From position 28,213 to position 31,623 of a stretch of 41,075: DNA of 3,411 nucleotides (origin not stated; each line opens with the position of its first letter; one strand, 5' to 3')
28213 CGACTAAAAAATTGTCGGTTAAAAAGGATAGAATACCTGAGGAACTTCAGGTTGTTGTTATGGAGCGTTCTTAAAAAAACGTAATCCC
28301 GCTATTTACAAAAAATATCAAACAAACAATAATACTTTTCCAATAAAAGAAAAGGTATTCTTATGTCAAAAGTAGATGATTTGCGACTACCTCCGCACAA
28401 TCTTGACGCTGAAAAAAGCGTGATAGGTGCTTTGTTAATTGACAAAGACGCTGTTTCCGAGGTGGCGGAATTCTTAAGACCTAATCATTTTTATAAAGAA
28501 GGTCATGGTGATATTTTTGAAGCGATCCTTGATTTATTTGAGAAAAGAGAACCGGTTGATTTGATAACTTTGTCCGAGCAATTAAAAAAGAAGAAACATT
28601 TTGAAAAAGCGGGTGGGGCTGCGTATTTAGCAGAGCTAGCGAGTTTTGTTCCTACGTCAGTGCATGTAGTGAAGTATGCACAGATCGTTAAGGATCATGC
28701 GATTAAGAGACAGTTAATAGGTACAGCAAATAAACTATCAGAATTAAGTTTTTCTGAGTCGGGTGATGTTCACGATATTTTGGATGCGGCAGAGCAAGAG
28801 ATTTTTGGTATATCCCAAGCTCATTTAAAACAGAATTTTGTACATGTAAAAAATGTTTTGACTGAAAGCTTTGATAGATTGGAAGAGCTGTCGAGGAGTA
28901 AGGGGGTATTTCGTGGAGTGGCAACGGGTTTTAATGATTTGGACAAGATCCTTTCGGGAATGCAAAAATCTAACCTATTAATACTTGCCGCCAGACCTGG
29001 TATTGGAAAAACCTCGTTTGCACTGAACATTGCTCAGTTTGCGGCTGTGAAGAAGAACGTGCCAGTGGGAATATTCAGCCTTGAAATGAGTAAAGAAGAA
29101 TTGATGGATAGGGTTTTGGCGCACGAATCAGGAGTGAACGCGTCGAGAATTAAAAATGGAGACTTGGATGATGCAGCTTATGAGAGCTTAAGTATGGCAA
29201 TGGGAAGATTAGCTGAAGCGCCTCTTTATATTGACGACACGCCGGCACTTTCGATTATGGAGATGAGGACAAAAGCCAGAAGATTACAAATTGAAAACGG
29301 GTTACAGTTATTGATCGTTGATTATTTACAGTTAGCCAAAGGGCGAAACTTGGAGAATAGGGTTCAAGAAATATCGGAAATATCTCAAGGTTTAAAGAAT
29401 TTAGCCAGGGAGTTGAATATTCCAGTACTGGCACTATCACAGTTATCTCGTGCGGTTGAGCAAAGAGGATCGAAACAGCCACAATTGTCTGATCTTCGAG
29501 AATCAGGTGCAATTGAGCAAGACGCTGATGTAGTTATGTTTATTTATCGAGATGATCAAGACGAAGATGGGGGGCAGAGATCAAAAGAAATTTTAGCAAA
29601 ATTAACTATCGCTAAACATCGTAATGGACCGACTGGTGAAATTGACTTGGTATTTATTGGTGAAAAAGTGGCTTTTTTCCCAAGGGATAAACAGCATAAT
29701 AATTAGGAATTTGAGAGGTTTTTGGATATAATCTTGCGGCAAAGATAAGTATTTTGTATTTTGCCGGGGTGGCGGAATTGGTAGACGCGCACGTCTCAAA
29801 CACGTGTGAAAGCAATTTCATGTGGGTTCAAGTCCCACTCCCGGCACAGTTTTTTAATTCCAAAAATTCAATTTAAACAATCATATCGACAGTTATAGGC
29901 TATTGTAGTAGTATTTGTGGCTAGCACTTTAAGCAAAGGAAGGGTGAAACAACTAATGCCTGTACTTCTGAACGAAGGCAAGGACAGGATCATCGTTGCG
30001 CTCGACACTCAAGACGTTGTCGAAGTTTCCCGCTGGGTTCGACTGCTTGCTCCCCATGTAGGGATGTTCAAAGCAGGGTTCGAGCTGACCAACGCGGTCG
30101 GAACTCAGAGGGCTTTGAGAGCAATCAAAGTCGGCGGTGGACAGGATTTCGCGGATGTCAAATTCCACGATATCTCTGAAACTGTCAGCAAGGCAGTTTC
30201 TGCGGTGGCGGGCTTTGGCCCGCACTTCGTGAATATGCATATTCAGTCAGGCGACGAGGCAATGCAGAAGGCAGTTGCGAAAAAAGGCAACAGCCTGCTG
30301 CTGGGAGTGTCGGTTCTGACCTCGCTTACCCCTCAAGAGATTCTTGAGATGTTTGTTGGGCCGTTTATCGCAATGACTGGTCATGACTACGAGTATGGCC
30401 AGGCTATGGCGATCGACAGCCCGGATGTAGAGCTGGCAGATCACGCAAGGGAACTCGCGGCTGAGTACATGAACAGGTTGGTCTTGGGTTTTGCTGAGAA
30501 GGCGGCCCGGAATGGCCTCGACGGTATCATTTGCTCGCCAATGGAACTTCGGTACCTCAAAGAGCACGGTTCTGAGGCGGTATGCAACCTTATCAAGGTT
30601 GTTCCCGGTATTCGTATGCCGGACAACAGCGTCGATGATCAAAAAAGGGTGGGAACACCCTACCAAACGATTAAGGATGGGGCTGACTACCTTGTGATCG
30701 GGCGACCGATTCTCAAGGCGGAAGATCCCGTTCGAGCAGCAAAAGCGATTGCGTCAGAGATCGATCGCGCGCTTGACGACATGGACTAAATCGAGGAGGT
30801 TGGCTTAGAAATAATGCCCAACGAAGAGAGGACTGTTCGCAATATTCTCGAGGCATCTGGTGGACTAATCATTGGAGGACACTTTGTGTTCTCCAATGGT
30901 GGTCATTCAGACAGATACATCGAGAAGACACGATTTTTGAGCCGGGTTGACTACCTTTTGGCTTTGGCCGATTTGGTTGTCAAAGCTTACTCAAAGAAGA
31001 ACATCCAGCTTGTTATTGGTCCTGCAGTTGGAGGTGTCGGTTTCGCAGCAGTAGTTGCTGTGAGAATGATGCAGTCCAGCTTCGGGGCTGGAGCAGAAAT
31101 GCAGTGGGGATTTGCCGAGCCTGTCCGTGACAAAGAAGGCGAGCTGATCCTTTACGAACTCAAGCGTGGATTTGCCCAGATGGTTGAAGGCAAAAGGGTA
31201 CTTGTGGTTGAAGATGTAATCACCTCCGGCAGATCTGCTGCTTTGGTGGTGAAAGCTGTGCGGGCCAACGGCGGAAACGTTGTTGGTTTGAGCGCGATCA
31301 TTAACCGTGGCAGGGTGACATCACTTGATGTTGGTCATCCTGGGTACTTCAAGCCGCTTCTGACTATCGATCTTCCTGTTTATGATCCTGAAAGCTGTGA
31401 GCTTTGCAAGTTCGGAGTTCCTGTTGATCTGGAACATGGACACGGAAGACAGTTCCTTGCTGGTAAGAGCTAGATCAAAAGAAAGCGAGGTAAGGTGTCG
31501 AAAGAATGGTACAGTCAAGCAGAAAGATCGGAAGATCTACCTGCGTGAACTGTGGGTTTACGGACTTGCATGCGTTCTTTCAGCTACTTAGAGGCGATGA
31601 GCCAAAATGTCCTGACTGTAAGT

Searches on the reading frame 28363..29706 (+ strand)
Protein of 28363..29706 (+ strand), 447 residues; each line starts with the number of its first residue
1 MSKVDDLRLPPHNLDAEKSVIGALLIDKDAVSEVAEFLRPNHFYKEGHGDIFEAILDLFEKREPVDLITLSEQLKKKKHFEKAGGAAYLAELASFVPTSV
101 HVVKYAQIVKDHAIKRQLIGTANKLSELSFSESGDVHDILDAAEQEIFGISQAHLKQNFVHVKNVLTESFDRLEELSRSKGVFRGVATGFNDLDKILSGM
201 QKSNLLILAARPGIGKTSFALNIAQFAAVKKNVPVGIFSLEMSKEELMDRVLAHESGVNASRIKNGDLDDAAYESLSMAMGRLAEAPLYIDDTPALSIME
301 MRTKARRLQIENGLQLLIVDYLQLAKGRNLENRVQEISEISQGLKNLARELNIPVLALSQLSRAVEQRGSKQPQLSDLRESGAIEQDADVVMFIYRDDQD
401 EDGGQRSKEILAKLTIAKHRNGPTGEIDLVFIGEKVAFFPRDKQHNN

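Call 74: list_cluster_members(proteins=[window:28363-29706:+, window:16657-17736:+, window:31912-32493:+, window:37019-37771:+, L002:641-1237:+, L002:6069-7415:+, window:22979-24028:-, window:11120-12268:+])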
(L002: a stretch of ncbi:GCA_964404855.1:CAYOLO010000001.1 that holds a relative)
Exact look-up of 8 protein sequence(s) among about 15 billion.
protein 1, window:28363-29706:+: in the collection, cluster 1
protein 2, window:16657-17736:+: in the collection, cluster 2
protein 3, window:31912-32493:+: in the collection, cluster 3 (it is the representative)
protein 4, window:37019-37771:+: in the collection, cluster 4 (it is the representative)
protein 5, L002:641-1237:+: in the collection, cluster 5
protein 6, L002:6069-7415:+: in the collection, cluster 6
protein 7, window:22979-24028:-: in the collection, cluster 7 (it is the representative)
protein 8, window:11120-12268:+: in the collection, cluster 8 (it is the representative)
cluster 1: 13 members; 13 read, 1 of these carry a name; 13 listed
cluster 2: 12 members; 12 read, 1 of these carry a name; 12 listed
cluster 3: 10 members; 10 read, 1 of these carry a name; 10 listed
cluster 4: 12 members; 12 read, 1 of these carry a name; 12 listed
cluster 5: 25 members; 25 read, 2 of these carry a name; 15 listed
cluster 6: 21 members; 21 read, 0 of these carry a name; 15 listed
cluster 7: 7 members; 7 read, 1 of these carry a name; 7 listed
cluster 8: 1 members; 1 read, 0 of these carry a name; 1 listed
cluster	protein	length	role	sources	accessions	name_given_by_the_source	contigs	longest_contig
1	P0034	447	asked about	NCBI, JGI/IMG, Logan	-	-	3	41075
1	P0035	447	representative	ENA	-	-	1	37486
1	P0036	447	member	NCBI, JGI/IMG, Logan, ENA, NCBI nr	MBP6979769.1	replicative DNA helicase [Candidatus Curtissbacteria bacterium]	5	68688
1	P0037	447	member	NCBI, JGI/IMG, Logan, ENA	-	-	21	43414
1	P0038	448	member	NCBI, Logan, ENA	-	-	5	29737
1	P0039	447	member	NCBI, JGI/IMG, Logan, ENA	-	-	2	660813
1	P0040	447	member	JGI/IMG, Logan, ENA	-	-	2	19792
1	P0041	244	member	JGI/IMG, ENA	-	-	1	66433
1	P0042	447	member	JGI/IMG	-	-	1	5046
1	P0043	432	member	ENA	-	-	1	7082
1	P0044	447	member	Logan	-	-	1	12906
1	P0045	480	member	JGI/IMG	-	-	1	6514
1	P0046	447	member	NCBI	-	-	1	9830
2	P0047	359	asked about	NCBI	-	-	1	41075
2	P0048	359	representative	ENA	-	-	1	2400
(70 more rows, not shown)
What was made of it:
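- Taxon: cluster mates at 90% identity or more of the window's DnaB, YchF, EF-P, YebC and PrfA are named Candidatus Curtissbacteria (call 74).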

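Call 100: find_encoding_contigs(protein=P0039, flank=10000, max_places=1)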
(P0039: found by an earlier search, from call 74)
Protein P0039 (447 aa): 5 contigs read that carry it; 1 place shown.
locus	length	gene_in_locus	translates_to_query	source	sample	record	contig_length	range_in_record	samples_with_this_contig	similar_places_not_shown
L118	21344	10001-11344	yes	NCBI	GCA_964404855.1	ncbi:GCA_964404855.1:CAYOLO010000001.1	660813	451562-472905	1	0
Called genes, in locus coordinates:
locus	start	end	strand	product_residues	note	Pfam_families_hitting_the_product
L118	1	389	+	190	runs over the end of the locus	PF00436:SSB, PF22657:SSB_1 (faint)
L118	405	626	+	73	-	PF01084:Ribosomal_S18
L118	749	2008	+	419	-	PF22694:CtpB_N-like, PF00595:PDZ, PF13180:PDZ_2 (weak), PF17820:PDZ_6, PF03572:Peptidase_S41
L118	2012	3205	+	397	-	PF00089:Trypsin, PF13365:Trypsin_2, PF00595:PDZ (weak), PF13180:PDZ_2, PF17820:PDZ_6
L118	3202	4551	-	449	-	PF05977:MFS_3, PF07690:MFS_1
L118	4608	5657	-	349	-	PF03462:PCRF, PF00472:RF-1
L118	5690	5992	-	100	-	PF01197:Ribosomal_L31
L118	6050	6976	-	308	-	PF00892:EamA, PF03151:TPT (faint), PF00892:EamA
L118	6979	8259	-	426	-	PF13393:tRNA-synt_His, PF00587:tRNA-synt_2b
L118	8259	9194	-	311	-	-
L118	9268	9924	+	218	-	PF13483:Lactamase_B_3, PF12706:Lactamase_B_2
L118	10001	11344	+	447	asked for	PF00772:DnaB, PF13481:AAA_25, PF03796:DnaB_C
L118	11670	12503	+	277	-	PF00215:OMPdecase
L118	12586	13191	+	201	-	PF00156:Pribosyltran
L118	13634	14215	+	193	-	PF08207:EFP_N, PF01132:EFP, PF09285:Elong-fact-P_C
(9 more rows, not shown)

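Call 101: find_encoding_contigs(protein=P0036, flank=10000, max_places=1)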
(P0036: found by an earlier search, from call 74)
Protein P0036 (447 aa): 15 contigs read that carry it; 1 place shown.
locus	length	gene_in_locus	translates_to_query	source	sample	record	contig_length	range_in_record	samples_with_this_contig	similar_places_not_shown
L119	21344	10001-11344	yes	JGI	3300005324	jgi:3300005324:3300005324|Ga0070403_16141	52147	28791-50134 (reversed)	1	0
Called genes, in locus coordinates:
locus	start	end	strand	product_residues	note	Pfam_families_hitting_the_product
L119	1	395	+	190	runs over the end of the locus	PF00436:SSB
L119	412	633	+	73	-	PF01084:Ribosomal_S18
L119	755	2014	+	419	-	PF22694:CtpB_N-like, PF00595:PDZ, PF13180:PDZ_2, PF17820:PDZ_6, PF03572:Peptidase_S41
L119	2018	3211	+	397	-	PF00089:Trypsin, PF13365:Trypsin_2, PF00595:PDZ (weak), PF13180:PDZ_2, PF17820:PDZ_6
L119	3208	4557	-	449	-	PF05977:MFS_3, PF07690:MFS_1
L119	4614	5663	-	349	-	PF03462:PCRF, PF00472:RF-1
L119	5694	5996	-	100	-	PF01197:Ribosomal_L31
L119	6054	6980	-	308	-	PF00892:EamA, PF03151:TPT (weak), PF00892:EamA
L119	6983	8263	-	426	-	PF13393:tRNA-synt_His, PF00587:tRNA-synt_2b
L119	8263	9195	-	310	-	-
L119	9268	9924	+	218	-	PF13483:Lactamase_B_3, PF12706:Lactamase_B_2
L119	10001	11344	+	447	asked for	PF00772:DnaB, PF13481:AAA_25, PF03796:DnaB_C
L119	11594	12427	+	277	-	PF00215:OMPdecase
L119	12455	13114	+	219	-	PF00156:Pribosyltran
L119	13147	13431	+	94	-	-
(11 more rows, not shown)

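Call 102: find_encoding_contigs(protein=P0037, flank=10000, max_places=1)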
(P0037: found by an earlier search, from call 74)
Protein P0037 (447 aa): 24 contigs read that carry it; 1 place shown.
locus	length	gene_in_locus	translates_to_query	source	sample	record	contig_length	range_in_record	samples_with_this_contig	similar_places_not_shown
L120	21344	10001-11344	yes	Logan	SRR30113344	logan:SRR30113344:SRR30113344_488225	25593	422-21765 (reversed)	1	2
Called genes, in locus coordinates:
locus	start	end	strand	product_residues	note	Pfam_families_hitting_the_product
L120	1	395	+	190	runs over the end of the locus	PF00436:SSB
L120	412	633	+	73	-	PF01084:Ribosomal_S18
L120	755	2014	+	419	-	PF22694:CtpB_N-like, PF00595:PDZ, PF13180:PDZ_2, PF17820:PDZ_6, PF03572:Peptidase_S41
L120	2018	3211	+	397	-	PF00089:Trypsin, PF13365:Trypsin_2, PF00595:PDZ (weak), PF13180:PDZ_2, PF17820:PDZ_6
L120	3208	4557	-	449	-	PF05977:MFS_3, PF07690:MFS_1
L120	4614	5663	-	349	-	PF03462:PCRF, PF00472:RF-1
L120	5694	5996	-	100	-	PF01197:Ribosomal_L31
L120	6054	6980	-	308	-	PF00892:EamA, PF03151:TPT (weak), PF00892:EamA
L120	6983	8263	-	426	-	PF13393:tRNA-synt_His, PF00587:tRNA-synt_2b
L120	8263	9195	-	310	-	-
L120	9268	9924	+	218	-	PF13483:Lactamase_B_3, PF12706:Lactamase_B_2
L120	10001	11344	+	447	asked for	PF00772:DnaB, PF13481:AAA_25, PF03796:DnaB_C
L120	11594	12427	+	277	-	PF00215:OMPdecase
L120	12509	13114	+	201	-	PF00156:Pribosyltran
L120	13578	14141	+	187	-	PF08207:EFP_N, PF01132:EFP, PF09285:Elong-fact-P_C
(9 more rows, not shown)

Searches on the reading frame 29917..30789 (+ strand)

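Call 58: search_protein_families(library=pfam, max_evalue=0.001, proteins=[window:29917-30789:+])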
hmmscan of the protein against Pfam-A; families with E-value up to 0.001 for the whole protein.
window:29917-30789:+ (290 aa): 1 family
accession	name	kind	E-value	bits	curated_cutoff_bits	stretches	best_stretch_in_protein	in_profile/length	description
PF00215.30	OMPdecase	-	1.6e-36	126.7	27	1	24-278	2-221/221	Orotidine 5'-phosphate decarboxylase / HUMPS family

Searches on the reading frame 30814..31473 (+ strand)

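Call 58: search_protein_families(library=pfam, max_evalue=0.001, proteins=[window:30814-31473:+])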
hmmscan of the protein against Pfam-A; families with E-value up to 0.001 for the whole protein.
window:30814-31473:+ (219 aa): 1 family
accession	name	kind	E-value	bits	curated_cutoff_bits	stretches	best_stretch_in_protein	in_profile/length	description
PF00156.33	Pribosyltran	-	2.3e-08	33.9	26.3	1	52-169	16-130/158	Phosphoribosyl transferase domain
